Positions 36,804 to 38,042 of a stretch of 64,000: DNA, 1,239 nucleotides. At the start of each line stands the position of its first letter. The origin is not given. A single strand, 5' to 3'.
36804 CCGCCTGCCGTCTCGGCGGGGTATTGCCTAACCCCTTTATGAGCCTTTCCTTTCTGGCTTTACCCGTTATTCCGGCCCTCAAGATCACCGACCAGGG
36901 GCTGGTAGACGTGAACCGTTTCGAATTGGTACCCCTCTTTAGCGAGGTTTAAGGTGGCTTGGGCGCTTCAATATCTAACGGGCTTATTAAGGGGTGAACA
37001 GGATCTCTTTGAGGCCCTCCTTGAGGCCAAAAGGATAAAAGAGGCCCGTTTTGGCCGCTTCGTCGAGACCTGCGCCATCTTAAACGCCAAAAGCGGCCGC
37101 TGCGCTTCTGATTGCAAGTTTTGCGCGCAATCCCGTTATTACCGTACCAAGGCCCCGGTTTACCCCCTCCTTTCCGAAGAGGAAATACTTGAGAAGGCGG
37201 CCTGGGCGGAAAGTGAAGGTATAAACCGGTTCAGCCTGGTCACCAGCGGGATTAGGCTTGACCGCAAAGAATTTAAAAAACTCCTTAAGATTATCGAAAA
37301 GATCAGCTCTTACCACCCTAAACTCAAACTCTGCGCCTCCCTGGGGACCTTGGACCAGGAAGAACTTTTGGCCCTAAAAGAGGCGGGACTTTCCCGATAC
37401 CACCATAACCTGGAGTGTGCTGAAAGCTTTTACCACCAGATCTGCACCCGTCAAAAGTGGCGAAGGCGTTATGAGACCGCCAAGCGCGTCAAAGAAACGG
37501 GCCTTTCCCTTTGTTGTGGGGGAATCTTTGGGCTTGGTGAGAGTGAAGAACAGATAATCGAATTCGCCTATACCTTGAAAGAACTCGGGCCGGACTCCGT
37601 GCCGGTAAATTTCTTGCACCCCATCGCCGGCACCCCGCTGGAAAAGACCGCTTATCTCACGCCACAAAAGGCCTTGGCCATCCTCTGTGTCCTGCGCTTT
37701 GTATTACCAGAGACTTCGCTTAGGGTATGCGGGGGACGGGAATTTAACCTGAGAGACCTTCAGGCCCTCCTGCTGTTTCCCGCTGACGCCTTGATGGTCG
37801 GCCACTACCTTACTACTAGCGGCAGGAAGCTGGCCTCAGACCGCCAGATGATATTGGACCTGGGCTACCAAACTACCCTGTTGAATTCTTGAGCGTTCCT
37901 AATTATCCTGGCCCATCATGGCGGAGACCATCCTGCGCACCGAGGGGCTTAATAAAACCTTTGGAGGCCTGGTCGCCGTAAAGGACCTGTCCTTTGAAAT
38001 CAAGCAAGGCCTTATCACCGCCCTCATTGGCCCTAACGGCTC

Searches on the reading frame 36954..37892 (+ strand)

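Call 63: search_protein_families(library=pfam, proteins=[window:36954-37892:+], max_evalue=0.0001)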
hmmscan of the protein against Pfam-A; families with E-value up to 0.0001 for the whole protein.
window:36954-37892:+ (312 aa): 2 families
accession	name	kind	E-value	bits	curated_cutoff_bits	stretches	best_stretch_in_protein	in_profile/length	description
PF06968.18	BATS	-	5.5e-25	87.8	22.2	1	217-306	1-88/88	Biotin and Thiamin Synthesis associated domain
PF04055.27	Radical_SAM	-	2.5e-23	83.5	29.5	1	48-205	5-163/166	Radical SAM superfamily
